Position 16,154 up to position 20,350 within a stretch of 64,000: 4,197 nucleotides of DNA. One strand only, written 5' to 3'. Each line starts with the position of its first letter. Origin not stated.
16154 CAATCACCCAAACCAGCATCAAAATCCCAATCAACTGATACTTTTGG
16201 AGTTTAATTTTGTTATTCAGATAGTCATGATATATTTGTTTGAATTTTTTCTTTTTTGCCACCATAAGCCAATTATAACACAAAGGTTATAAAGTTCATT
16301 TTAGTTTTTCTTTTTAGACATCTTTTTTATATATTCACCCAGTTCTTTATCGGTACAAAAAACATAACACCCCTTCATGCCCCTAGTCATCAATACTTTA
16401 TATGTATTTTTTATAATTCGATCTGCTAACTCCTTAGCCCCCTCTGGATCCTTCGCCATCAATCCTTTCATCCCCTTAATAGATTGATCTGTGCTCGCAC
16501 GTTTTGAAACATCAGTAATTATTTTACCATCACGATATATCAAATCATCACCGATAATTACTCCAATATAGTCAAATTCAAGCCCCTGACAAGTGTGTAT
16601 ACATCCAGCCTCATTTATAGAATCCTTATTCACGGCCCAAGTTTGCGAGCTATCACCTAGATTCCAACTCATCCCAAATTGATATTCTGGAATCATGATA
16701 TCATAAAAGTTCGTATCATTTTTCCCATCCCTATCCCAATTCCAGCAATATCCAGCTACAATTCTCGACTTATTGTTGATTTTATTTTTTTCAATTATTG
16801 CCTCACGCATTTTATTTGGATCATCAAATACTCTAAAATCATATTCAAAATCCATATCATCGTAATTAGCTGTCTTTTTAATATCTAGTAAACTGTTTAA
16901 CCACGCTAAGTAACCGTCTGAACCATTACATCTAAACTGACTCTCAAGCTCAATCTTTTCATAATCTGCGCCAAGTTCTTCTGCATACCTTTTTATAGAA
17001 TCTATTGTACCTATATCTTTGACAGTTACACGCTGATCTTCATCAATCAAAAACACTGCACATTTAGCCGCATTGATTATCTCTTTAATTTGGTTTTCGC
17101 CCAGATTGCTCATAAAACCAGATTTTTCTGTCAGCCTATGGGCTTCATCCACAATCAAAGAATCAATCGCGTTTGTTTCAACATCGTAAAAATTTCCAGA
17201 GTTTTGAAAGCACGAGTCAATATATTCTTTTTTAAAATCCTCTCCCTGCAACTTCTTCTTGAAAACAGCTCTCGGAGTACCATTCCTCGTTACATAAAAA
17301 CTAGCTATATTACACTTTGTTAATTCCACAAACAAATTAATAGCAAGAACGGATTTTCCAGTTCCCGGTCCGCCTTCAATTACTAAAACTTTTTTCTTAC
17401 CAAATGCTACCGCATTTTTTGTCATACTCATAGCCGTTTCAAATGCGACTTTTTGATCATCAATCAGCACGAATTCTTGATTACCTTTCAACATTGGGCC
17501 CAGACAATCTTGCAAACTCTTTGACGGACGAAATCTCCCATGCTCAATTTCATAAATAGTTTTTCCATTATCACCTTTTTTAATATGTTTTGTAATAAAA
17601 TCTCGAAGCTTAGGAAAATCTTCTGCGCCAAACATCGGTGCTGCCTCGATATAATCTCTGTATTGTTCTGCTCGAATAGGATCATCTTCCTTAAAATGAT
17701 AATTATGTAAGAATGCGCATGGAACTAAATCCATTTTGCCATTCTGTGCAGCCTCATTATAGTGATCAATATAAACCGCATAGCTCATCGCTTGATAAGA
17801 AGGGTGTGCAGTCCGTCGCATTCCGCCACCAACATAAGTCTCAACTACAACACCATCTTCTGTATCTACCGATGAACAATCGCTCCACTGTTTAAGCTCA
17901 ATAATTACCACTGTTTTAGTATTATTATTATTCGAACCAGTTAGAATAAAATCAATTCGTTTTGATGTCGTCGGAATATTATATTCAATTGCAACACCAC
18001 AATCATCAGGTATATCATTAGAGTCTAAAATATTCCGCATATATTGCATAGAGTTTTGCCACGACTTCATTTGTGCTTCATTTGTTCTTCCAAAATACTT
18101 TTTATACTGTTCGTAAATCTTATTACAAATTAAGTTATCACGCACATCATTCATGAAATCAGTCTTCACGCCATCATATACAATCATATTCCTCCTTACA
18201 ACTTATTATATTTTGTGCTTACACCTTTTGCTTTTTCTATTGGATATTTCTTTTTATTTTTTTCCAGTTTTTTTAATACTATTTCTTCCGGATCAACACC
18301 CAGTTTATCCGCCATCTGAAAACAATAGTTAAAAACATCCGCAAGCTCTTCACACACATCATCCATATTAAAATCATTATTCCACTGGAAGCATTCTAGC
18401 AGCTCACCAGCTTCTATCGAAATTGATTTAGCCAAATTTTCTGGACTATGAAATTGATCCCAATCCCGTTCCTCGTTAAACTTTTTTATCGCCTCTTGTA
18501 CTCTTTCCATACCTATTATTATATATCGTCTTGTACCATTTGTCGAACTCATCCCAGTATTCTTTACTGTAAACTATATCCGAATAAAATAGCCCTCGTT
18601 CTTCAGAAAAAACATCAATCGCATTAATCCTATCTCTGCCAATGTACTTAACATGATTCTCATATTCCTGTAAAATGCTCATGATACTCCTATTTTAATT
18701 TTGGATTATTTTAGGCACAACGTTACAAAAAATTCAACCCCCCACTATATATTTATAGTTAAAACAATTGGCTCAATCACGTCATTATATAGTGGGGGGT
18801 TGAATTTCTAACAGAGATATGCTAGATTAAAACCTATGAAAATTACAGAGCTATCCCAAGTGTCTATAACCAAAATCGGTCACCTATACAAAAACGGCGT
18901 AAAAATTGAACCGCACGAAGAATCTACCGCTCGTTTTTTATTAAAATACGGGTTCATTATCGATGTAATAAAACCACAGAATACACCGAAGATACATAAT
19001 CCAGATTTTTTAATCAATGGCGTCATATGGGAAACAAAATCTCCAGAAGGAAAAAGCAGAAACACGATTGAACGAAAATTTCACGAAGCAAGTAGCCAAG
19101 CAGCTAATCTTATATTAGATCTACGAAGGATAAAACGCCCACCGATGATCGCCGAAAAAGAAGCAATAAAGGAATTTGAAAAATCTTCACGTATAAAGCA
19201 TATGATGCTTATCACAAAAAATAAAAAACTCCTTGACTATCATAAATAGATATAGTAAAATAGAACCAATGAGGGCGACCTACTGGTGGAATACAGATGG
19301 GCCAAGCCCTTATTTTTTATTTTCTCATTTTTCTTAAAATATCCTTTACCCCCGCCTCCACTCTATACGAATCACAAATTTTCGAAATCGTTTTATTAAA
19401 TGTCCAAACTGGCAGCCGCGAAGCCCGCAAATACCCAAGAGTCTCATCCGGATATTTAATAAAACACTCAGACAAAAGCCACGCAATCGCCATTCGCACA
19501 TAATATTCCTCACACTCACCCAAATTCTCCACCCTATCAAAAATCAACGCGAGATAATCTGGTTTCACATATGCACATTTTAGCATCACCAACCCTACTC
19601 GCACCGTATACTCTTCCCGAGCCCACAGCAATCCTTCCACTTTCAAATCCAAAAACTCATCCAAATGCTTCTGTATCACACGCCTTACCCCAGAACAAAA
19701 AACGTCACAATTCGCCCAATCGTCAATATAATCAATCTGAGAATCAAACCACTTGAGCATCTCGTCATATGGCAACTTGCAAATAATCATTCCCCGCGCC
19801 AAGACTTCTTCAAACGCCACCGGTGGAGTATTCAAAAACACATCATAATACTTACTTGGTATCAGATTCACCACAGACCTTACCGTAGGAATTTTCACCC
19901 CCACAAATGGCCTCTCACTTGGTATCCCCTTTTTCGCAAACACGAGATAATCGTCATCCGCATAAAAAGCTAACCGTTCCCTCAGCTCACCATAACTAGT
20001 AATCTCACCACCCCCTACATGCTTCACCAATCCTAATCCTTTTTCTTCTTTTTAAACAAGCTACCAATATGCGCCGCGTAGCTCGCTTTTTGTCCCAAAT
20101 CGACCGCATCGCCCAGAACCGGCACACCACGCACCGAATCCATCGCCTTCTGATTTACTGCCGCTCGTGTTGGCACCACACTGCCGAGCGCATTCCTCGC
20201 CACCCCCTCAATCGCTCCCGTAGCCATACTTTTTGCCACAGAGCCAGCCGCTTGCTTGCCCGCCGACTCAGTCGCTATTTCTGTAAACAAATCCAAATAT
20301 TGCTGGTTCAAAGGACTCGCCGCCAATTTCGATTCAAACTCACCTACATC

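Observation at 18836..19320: Orphan CdiA-C-like nuclease whose last codons encode a promoter for a ~50-nt hairpin RNA: candidate RNA-antitoxin pair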

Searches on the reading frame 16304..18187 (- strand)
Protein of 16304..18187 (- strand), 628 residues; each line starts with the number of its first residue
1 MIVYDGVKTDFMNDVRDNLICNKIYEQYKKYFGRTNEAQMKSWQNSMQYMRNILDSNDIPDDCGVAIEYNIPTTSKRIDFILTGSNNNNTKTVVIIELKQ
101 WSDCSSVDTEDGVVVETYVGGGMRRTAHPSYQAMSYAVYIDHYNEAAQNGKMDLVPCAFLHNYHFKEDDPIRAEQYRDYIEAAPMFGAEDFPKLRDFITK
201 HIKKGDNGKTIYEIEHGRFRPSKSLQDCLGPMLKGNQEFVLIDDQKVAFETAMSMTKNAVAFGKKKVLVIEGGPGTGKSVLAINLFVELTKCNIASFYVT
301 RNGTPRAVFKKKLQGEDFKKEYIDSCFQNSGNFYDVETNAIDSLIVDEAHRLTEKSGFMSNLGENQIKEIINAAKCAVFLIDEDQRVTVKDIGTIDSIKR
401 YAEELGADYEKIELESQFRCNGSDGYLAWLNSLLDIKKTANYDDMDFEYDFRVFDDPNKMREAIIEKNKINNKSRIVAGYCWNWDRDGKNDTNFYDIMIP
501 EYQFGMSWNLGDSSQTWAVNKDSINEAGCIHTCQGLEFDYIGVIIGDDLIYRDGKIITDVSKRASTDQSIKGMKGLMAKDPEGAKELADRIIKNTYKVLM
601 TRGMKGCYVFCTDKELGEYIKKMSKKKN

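Call 3: search_protein_families(library=pfam, proteins=[window:16304-18187:-], max_evalue=0.1)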
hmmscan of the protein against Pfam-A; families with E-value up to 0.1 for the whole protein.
window:16304-18187:- (628 aa): 14 families
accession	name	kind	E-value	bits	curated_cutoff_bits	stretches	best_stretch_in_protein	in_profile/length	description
PF09848.15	SLFN-g3_helicase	-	6.3e-107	358.4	24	1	265-613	1-354/354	Schlafen group 3, DNA/RNA helicase domain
PF13401.12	AAA_22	-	1.2e-05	26.1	27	1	265-360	5-102/130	AAA domain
PF04851.21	ResIII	-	4.2e-05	24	22.5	1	333-378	118-154/164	Type III restriction enzyme, res subunit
PF20720.3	nSTAND3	-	0.0017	18.6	27.2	1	262-299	14-51/155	Novel STAND NTPase 3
PF24883.2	NPHP3_N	-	0.0021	18.7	24.8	1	264-301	21-60/164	Nephrocystin 3, N-terminal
PF13173.12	AAA_14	-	0.003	18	27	0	265-364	2-86/129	AAA domain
PF00519.23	PPV_E1_C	-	0.0043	16.7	26.5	0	252-297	105-150/289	Papillomavirus helicase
PF06745.19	ATPase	-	0.0048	16.7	26.6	1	264-382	18-126/231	KaiC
PF13245.12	AAA_19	-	0.0062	17.2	25.1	1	258-351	3-101/134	AAA domain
PF00308.24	Bac_DnaA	-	0.013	16.2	23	1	238-382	9-138/162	Bacterial DnaA ATPAse domain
PF13604.12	AAA_30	-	0.013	15.7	27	1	261-394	14-136/191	AAA domain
PF00270.35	DEAD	-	0.027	14.6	26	0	323-364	95-140/167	DEAD/DEAH box helicase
PF13086.12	AAA_11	-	0.055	13.7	27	0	247-290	8-42/257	AAA domain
PF00004.35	AAA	-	0.092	13.6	21.2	0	270-359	3-74/131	ATPase family associated with various cellular activities (AAA)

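Call 28: search_protein_families(library=padloc, proteins=[window:16304-18187:-], max_evalue=0.01)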
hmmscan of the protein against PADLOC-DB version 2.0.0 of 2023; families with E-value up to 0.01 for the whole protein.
window:16304-18187:- (628 aa): 4 families
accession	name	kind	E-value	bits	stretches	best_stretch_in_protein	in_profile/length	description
PDLC05014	PDC-S41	-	7.6e-19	65.5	2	7-321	9-293/657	-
PDLC02350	AbiO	-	6.9e-16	56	1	238-462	176-364/468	AbiO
PDLC02372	Nhi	-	9.3e-14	48.9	1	239-440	181-347/470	-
PDLC04140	mad8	-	0.0061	14.1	0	256-289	18-51/314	mads_8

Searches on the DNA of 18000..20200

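Call 8: search_rna_families(source=window, start=18000, end=20200, threshold=evalue, max_evalue=1)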
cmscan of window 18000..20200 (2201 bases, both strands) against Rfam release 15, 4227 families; matches with E-value up to 1: 7.
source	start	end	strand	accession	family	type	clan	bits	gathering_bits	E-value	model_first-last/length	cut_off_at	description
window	18704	18832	+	RF04088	MIR812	Gene; miRNA;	-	28.6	80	0.99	1-205/205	no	MIR812 microRNA precursor family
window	18722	18814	+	RF03709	MIR1878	Gene; miRNA;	-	26.9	70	0.028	1-100/100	no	MIR1878 microRNA precursor family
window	18736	18871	+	RF01089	PK-repBA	Cis-reg;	-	26.3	45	0.0044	1-124/124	no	Pseudoknot of the regulatory region of the repBA gene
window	18727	18806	-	RF04065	mir-7563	Gene; miRNA;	-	25.6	80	0.042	1-76/76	no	mir-7563 microRNA precursor family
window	18729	18807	+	RF04065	mir-7563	Gene; miRNA;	-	25.3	80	0.049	1-76/76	no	mir-7563 microRNA precursor family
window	18714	18825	+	RF00688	MIR394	Gene; miRNA;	-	25.2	60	0.036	1-109/109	no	MIR394 microRNA precursor family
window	18734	18803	+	RF04133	MIR2646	Gene; miRNA;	-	17.2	245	0.91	1-256/256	no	MIR2646 microRNA precursor family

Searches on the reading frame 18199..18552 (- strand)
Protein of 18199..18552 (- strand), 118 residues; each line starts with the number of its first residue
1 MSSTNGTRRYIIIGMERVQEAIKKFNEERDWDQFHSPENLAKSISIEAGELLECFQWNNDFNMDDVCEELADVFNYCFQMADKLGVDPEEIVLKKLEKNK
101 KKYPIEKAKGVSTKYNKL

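Call 3: search_protein_families(library=pfam, proteins=[window:18199-18552:-], max_evalue=0.1)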
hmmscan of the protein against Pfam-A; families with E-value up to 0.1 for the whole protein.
window:18199-18552:- (118 aa): 4 families
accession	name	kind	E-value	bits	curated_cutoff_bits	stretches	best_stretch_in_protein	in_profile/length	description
PF12643.12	MazG-like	-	1.1e-21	77.3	27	1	43-118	2-85/85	MazG-like family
PF03819.22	MazG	-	2.4e-05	24.9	22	1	36-104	2-71/74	MazG nucleotide pyrophosphohydrolase domain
PF01503.22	PRA-PH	-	0.0045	17.8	21.3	1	37-92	28-79/86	Phosphoribosyl-ATP pyrophosphohydrolase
PF08761.16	dUTPase_2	-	0.051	14.3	22.9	1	35-100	26-152/162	dUTPase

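Call 4: search_protein_families(library=ncbifam, proteins=[window:18199-18552:-], max_evalue=0.1)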
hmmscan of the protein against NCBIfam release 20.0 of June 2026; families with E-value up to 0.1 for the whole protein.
window:18199-18552:- (118 aa): 3 families
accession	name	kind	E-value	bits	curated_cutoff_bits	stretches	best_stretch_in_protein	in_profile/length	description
NF007113.1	PRK09562.1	equivalog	0.013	15.2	208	1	33-102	23-218/251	nucleoside triphosphate pyrophosphohydrolase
NF001611.0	PRK00400.1-3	equivalog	0.065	13.4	99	1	38-99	36-93/108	phosphoribosyl-ATP diphosphatase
TIGR03188.1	histidine_hisI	equivalog_domain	0.069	13.4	42.7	0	38-92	30-81/84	phosphoribosyl-ATP diphosphatase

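Call 28: search_protein_families(library=padloc, proteins=[window:18199-18552:-], max_evalue=0.01)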
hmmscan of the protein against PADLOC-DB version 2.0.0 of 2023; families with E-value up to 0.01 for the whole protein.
window:18199-18552:- (118 aa): 0 families

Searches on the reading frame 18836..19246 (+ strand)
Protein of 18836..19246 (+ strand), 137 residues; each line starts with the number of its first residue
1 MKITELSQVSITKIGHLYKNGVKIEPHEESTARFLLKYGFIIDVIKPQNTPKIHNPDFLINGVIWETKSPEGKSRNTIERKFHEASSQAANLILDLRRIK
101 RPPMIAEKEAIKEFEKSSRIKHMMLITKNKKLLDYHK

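Call 3: search_protein_families(library=pfam, proteins=[window:18836-19246:+], max_evalue=0.1)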
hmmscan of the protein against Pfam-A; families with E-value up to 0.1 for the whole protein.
window:18836-19246:+ (137 aa): 1 family
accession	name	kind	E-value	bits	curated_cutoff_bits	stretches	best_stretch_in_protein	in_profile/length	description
PF18451.7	CdiA_C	-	1.3e-15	57.7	26.6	1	55-131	2-80/81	Contact-dependent growth inhibition CdiA C-terminal domain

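Call 4: search_protein_families(library=ncbifam, proteins=[window:18836-19246:+], max_evalue=0.1)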
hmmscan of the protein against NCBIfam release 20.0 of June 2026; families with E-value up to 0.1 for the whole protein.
window:18836-19246:+ (137 aa): 0 families

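Call 7: search_solved_structures(query=window:18836-19246:+, max_evalue=1, show_alignments=2)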
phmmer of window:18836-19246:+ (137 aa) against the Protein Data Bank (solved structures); distinct sequences matched with E-value up to 1: 1.
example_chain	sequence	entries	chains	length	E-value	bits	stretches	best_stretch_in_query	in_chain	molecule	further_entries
4g6v_A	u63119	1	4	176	0.026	18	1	39-107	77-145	Adhesin/hemolysin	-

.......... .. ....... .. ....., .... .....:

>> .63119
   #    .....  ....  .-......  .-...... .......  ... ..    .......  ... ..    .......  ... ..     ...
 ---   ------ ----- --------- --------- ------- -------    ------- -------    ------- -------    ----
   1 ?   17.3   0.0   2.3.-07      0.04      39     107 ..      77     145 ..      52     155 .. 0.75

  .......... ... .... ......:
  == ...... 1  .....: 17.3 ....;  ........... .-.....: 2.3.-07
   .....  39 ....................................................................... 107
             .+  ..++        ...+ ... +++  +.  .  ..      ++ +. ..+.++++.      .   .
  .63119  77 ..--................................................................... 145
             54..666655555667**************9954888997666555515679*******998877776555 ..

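Call 9: find_homologous_proteins(query=window:18836-19246:+)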
Query window:18836-19246:+ (137 aa): 18 proteins with E <= 0.001 among 35 candidates.
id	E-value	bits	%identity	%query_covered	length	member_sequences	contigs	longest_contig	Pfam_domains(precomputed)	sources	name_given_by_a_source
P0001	2.0e-83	295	100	100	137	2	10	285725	PF18451.8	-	-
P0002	3.2e-65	236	81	100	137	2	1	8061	PF18451.8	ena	-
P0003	1.4e-60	221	74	100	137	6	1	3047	PF18451.8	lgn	-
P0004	6.4e-54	199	69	100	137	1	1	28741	PF18451.8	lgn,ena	-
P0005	3.5e-48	181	66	100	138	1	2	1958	PF18451.8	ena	-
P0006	1.2e-47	179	62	100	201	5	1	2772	PF18451.8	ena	-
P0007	3.1e-45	171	59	100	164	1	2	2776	PF18451.8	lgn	-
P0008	1.9e-41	159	59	94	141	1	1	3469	PF18451.8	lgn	-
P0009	2.1e-41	159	57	100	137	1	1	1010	PF18451.8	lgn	-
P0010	1.4e-39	153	55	100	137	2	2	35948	PF18451.8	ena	-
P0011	6.2e-38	148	57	98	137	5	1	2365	PF18451.8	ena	-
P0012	1.3e-37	147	54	100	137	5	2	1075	PF18451.8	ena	-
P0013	3.8e-37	145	54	98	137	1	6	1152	PF18451.8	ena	-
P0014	8.4e-37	144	55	100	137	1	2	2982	PF18451.8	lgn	-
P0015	1.7e-36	143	53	98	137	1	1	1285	PF18451.8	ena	-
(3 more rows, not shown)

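Call 11: find_related_loci(query=A1, collection=genome_contigs, flank=3000)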
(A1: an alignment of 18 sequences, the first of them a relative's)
Query A1 (137 aa) in genome_contigs; peptide patterns used: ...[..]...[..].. (x = any residue, [..] = any of these).
105 stretches matched a pattern; 14 encode a relative of the query (tblastn E <= 1e-3); 14 distinct loci.
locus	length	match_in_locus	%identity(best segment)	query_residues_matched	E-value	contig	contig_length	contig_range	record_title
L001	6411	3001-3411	62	1-137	2e-54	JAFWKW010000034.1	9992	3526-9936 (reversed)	Candidatus Saccharibacteria bacterium isolate RGIG5832 Sheep_Jejunum-1__c256164, whole genome shotgun sequence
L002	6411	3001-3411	55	1-137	9e-46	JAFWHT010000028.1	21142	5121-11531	Candidatus Saccharibacteria bacterium isolate RGIG5751 Sheep_Ileum-2__c129805, whole genome shotgun sequence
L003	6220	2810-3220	52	1-137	9e-45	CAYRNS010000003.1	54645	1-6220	MAG TPA_asm: uncultured Candidatus Saccharibacteria bacterium isolate SRP278969_co1_71 genome assembly, contig: NODE_387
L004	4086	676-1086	54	1-137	4e-44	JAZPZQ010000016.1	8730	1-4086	MAG: Candidatus Nanosyncoccus sp. isolate T1900044644_TS20190110.MAGScoT_cleanbin_000078 SGB_1326_k141_1249450, whole ge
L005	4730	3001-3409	72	1-137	1e-51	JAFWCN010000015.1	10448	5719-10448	Candidatus Saccharibacteria bacterium isolate RGIG5615 Sheep_Duodenum-2__c275373, whole genome shotgun sequence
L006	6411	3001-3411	53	1-137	4e-43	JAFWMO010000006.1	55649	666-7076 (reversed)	Candidatus Saccharibacteria bacterium isolate RGIG5876 Sheep_Jejunum-3__c44254, whole genome shotgun sequence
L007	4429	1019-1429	49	1-137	9e-42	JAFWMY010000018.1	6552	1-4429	Candidatus Saccharibacteria bacterium isolate RGIG5886 Sheep_Jejunum-4__c1128, whole genome shotgun sequence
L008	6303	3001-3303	53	1-101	2e-31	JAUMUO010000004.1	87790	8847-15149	MAG: Candidatus Saccharibacteria bacterium isolate S11M_St_32 NODE_7_length_87790_cov_7.439061, whole genome shotgun seq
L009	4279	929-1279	47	20-137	9e-27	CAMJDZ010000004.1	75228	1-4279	MAG: uncultured Candidatus Saccharibacteria bacterium isolate SRR12081298_bin.7_metaWRAP_v1.3_MAG genome assembly, conti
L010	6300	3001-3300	53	1-100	4e-27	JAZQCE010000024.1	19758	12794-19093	MAG: Candidatus Nanosyncoccus sp. isolate T1900044638_TS20190104.MAGScoT_cleanbin_000077 SGB_1214_k141_1810005, whole ge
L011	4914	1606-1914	38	30-133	4e-19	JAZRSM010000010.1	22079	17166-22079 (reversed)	MAG: Candidatus Nanosyncoccus sp. isolate T1900045346_YK20190036.MAGScoT_cleanbin_000070 SGB_6717_k141_1258146, whole ge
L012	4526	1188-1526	38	21-133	2e-16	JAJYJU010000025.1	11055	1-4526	MAG: bacterium isolate DBS2-1.bin169 NODE_11318_length_11055_cov_3.513269, whole genome shotgun sequence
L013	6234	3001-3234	42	56-133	4e-16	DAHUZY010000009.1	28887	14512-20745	MAG TPA_asm: Candidatus Saccharibacteria bacterium isolate clean1689 NODE_9_length_28887_cov_3.653280, whole genome shot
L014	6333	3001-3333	34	25-137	1e-15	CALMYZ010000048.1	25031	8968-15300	MAG TPA_asm: uncultured Candidatus Saccharibacteria bacterium isolate SRR2107215_bin.54_CONCOCT_v1.1_MAG genome assembly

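Call 28: search_protein_families(library=padloc, proteins=[window:18836-19246:+], max_evalue=0.01)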
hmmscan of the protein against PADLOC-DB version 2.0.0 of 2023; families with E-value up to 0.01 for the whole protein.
window:18836-19246:+ (137 aa): 0 families

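Call 42: predict_structure(alignment_id=A1)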
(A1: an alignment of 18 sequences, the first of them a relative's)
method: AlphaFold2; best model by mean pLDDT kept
length: 137 residues; sequences in the alignment: 18
mean_pLDDT: 90.6   pTM: 0.85
mean pLDDT of the five models: 90.6, 90.4, 90.1, 89.2, 88.5
residues with pLDDT >= 90: 103; 70-90: 24; 50-70: 6; < 50: 4
segments of 3 or more residues with pLDDT < 50: 50-53
pLDDT, mean of each block of 10 residues (from residue 1): 95 94 90 97 78 66 90 92 87 96 96 95 97 97
secondary structure, 60 per line:
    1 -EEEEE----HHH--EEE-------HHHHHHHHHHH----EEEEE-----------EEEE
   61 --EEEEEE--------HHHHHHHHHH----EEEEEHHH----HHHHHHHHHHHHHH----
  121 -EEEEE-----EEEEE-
elements in order: E2-6 E16-18 H26-36 E41-45 E57-60 E63-68 H77-86 E91-95 H103-116 E122-126 E132-136

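Call 47: fold_search(model_id=the predicted structure, library=pdb)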
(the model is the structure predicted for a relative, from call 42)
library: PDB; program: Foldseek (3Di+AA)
matches with E <= 10: 380; with E <= 0.001: 1
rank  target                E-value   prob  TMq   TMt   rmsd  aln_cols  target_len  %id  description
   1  4g6v_A                9.5e-06  1.00  0.68  0.70   3.4       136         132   22  CdiA-CT/CdiI toxin and immunity complex from Burkholderia pseudomallei (released 2012-12-12)
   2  7tfj_E                7.0e-03  0.72  0.29  0.15  11.2       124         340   14  Atomic model of S. cerevisiae clamp-clamp loader complex PCNA-RFC bound to DNA with a closed clamp ring (released 2022-11-16)
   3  8fs7_E                1.2e-02  0.63  0.30  0.15  10.8       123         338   15  Structure of S. cerevisiae Rad24-RFC loading the 9-1-1 clamp onto a 10-nt gapped DNA in step 5 (closed 9-1-1 and stabl (released 2023-06-14)
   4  7stb_E                3.4e-02  0.35  0.27  0.14  10.9       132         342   11  Closed state of Rad24-RFC:9-1-1 bound to a 5' ss/dsDNA junction (released 2022-03-23)
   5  8fs3_E                1.2e-01  0.30  0.31  0.15  11.1       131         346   14  Structure of S. cerevisiae Rad24-RFC loading the 9-1-1 clamp onto a 10-nt gapped DNA in step 1 (open 9-1-1 and shoulde (released 2023-06-14)
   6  7tfh_E                1.2e-01  0.16  0.24  0.12  11.2       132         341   14  Atomic model of the S. cerevisiae clamp-clamp loader complex PCNA-RFC bound to two DNA molecules, one at the 5'-recess (released 2022-11-16)
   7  8ih8_B                1.4e-01  0.47  0.31  0.35   6.5        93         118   13  anti-sigmaF factor and Anti-sigmaF factor antagonist complex(usfx-RsfB) (released 2024-02-28)
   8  8fs8_E                1.9e-01  0.28  0.32  0.16   9.3       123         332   15  Structure of S. cerevisiae Rad24-RFC loading the 9-1-1 clamp onto a 5-nt gapped DNA (9-1-1 encircling fully bound DNA) (released 2023-06-14)
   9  6m36_F                2.4e-01  0.18  0.26  0.33   7.2        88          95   10  The crystal structure of B. subtilis RsbV/RsbW complex in the monoclinic crystal form (released 2020-07-15)
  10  6jhk_A                2.6e-01  0.47  0.33  0.38   5.5        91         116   12  Crystal Structure of Bacillus subtilis RsbS (released 2019-09-11)
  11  8ih8_A                2.8e-01  0.54  0.35  0.40   6.4        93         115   16  anti-sigmaF factor and Anti-sigmaF factor antagonist complex(usfx-RsfB) (released 2024-02-28)
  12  9pev_E                2.8e-01  0.30  0.35  0.17  10.7       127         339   10  Structure of the S. cerevisiae clamp loader Replication Factor C (RFC) with mixed nucleotide occupancy (released 2025-11-12)
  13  5csa_B                3.1e-01  0.25  0.37  0.08   5.2       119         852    5  Crystal structure of domains BT-BCCP-AC1-AC5 of yeast acetyl-CoA carboxylase (released 2015-10-28)
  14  9f9l_A                3.1e-01  0.20  0.34  0.28  11.3       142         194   12  Crystal structure of MUS81-EME1 bound by compound 16. (released 2024-07-03)
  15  3odh_A                3.1e-01  0.13  0.26  0.21  11.4        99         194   19  Structure of OkrAI/DNA complex (released 2010-10-06)
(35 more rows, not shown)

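Call 58: search_dna_similar(query=window:18836-19246:+, collection=phages, mode=protein, max_evalue=0.001, max_rows=15)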
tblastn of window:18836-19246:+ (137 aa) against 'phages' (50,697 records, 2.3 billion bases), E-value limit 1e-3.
No match.

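Call 59: search_dna_similar(query=window:18836-19246:+, collection=plasmids, mode=protein, max_evalue=0.001, max_rows=15)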
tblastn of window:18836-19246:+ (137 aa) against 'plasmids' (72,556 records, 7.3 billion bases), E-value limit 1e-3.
No match.

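Call 77: search_protein_families(library=phrogs, proteins=[window:18836-19246:+], max_evalue=0.001)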
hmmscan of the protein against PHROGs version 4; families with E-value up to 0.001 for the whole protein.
window:18836-19246:+ (137 aa): 2 families
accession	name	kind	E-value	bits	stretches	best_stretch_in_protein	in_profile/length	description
phrog_13257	-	head and packaging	7.7e-10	39.5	1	22-112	285-378/405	head maturation protease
phrog_36422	-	unknown function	0.00026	21.9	1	19-132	50-164/171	-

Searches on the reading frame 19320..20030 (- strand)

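Call 3: search_protein_families(library=pfam, proteins=[window:19320-20030:-], max_evalue=0.1)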
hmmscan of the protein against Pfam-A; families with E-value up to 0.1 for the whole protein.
window:19320-20030:- (237 aa): 1 family
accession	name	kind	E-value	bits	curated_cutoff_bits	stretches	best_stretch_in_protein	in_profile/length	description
PF08713.17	DNA_alkylation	-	5.8e-11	42.9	21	1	17-212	2-207/213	DNA alkylation repair enzyme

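Call 4: search_protein_families(library=ncbifam, proteins=[window:19320-20030:-], max_evalue=0.1)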
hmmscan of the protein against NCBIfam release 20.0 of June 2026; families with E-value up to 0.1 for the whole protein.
window:19320-20030:- (237 aa): 0 families
